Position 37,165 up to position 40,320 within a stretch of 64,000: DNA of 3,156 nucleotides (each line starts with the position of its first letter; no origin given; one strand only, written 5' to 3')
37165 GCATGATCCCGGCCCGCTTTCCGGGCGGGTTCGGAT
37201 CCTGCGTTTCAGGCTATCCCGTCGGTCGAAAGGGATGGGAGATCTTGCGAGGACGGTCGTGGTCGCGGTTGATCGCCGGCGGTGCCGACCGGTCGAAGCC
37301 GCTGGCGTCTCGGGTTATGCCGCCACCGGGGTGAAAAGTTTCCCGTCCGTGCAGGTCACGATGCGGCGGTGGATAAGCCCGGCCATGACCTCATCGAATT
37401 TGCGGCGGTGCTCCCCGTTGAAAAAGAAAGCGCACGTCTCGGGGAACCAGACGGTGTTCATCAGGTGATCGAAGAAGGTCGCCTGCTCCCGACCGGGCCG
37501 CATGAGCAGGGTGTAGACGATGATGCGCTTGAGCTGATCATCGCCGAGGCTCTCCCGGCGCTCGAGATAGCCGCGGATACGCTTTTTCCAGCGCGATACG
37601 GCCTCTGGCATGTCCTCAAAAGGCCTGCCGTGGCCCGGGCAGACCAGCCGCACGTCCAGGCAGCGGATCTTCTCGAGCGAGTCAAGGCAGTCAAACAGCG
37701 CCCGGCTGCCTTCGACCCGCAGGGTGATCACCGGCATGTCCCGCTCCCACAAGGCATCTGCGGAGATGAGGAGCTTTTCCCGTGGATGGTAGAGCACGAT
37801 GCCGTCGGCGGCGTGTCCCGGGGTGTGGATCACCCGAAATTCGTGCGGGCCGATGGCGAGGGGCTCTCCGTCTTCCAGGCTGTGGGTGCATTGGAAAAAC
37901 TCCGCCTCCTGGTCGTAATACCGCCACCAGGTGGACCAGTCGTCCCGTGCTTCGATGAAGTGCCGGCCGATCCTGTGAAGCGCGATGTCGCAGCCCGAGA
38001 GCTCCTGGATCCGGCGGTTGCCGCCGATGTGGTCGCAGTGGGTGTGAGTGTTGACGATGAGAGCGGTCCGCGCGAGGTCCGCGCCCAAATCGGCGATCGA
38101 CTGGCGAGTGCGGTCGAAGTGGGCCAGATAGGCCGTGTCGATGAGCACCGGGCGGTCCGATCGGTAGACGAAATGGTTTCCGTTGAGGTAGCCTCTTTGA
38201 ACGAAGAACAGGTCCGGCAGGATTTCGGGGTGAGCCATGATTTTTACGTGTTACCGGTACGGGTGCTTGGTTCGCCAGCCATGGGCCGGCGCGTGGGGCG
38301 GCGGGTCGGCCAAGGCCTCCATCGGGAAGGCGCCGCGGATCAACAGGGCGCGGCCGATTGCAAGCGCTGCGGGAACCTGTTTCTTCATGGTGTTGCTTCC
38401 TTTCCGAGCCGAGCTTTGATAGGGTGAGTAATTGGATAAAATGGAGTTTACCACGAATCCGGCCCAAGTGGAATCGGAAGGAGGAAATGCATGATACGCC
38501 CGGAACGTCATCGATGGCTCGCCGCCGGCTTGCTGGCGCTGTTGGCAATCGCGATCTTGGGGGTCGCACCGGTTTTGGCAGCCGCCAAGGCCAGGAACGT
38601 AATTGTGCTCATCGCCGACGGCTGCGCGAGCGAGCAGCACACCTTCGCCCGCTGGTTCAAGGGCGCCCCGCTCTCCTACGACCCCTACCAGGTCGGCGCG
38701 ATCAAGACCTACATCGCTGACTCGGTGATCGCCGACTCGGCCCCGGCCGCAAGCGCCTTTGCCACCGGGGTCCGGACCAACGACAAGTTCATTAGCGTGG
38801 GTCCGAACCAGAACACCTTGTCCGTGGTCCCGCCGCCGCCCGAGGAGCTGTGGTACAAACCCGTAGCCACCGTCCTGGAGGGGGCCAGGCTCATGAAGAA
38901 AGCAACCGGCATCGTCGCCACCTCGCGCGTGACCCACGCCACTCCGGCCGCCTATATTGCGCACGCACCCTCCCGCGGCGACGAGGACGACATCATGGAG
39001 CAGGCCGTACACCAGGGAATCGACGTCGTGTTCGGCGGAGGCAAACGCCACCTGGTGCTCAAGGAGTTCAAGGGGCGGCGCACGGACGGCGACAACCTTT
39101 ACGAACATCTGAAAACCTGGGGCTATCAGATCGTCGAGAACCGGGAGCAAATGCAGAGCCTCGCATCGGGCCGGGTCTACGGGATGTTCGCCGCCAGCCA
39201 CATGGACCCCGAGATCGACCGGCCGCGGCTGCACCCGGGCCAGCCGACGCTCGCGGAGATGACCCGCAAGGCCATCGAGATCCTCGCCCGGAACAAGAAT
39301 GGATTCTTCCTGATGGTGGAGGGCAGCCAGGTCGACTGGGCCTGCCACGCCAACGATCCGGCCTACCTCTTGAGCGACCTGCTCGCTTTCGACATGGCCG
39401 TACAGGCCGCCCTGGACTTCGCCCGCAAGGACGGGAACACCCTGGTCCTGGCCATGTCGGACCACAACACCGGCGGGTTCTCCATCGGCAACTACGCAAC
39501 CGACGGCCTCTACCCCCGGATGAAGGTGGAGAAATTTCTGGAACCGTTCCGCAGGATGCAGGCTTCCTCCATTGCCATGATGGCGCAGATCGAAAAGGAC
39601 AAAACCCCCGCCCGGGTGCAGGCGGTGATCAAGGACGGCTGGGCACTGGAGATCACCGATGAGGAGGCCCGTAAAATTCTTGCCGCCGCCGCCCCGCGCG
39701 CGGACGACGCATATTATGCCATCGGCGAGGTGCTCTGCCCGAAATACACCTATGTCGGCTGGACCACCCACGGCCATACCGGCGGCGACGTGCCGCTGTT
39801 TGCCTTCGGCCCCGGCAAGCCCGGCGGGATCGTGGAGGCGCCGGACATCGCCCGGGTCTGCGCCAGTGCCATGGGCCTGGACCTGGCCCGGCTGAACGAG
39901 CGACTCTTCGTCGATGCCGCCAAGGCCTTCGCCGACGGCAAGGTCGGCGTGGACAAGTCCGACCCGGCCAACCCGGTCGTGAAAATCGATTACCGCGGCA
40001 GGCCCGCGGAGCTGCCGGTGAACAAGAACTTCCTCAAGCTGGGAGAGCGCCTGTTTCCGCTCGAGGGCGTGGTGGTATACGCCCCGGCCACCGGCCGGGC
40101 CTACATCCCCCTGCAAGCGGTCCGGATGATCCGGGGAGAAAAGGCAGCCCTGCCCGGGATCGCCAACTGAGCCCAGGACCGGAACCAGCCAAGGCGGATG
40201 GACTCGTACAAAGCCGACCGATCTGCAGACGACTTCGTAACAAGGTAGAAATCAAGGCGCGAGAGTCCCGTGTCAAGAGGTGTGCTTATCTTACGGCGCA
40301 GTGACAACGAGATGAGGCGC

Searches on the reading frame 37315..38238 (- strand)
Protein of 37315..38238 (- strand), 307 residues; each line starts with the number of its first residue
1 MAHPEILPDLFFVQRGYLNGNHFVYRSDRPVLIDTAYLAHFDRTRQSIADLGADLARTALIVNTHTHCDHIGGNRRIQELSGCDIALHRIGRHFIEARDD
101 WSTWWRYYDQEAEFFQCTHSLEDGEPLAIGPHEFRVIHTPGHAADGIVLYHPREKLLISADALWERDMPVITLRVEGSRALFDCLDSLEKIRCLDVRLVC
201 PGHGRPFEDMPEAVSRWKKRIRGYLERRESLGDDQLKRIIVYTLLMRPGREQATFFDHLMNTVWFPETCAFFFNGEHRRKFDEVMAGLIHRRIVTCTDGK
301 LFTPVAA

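Call 10: search_protein_families(library=pfam, proteins=[window:37315-38238:-])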
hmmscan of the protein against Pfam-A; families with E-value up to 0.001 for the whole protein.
window:37315-38238:- (307 aa): 3 families
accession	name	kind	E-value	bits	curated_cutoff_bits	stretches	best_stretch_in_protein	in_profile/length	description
PF00753.33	Lactamase_B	-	7.1e-23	82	22.7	1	23-203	9-196/196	Metallo-beta-lactamase superfamily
PF12706.13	Lactamase_B_2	-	4.7e-05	23.5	27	1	31-147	3-116/200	Beta-lactamase superfamily domain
PF19583.5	ODP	-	5.5e-05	23.5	27.2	0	23-161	7-135/194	ODP family beta lactamase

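Call 12: search_protein_families(library=ncbifam, proteins=[window:37315-38238:-])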
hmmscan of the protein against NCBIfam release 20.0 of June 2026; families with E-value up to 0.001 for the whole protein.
window:37315-38238:- (307 aa): 22 families
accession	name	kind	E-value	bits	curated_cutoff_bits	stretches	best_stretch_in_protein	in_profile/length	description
NF033105.1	bla_subclass_B3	equivalog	4.3e-15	55.7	240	1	28-144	32-148/257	subclass B3 metallo-beta-lactamase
NF012229.1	bla_class_B_core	domain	8.9e-14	51.8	100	1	23-151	19-138/139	metallo-beta-lactamase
NF000469.2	CAR_gen_B3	exception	5.4e-12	45.3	500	1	22-143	77-196/311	CAR family subclass B3 metallo-beta-lactamase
TIGR03413.1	GSH_gloB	equivalog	8.2e-12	45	200.8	1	111-165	76-130/248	hydroxyacylglutathione hydrolase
NF053820.1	MBLfold_Strvi7410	exception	1e-11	44.8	525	1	25-105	30-113/343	Strvi_7410 family MBL fold metallo-hydrolase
TIGR04559.1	SoxH_rel_PQQ_2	hypoth_equivalog_domain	1.6e-11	44.2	280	1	60-219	70-228/283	quinoprotein relay system zinc metallohydrolase 2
TIGR04558.1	SoxH_rel_PQQ_1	hypoth_equivalog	2.1e-08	33.6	300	1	23-209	38-219/285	quinoprotein relay system zinc metallohydrolase 1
NF040641.1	bifunc_ST_SDO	equivalog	1.6e-07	30.6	625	1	59-147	203-288/423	bifunctional sulfur transferase/dioxygenase Blh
NF033088.2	bla_subclass_B1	equivalog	6.3e-07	29.3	200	1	24-160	36-157/217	subclass B1 metallo-beta-lactamase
NF000405.1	HARLDQ_not_B3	exception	1e-06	28.5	350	1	26-170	47-192/267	HARLDQ motif MBL-fold protein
NF012140.0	blaBJP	exception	1.8e-06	27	600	1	27-142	63-177/294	BJP family subclass B3 metallo-beta-lactamase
NF007597.0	PRK10241.1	equivalog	3.4e-06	26.6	421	1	107-215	75-177/251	hydroxyacylglutathione hydrolase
NF033184.1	B3_Acin_new1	exception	8.8e-06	25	580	1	27-143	57-172/283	putative subclass B3 metallo-beta-lactamase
NF000459.2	blaSPG-1_fam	exception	5.8e-05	22.3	550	1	29-144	61-173/285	SPG-1 family subclass B3 metallo-beta-lactamase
NF047339.1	blaCSR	exception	6.4e-05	22.3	600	1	29-204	72-247/295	CSR family subclass B3 metallo-beta-lactamase-like protein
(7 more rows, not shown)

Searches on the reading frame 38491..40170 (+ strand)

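Call 10: search_protein_families(library=pfam, proteins=[window:38491-40170:+])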
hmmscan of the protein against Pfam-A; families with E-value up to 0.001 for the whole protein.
window:38491-40170:+ (559 aa): 1 family
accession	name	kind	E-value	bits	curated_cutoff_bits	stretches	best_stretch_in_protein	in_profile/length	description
PF00245.25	Alk_phosphatase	-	7.2e-83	279.3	24.4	1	34-460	1-420/423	Alkaline phosphatase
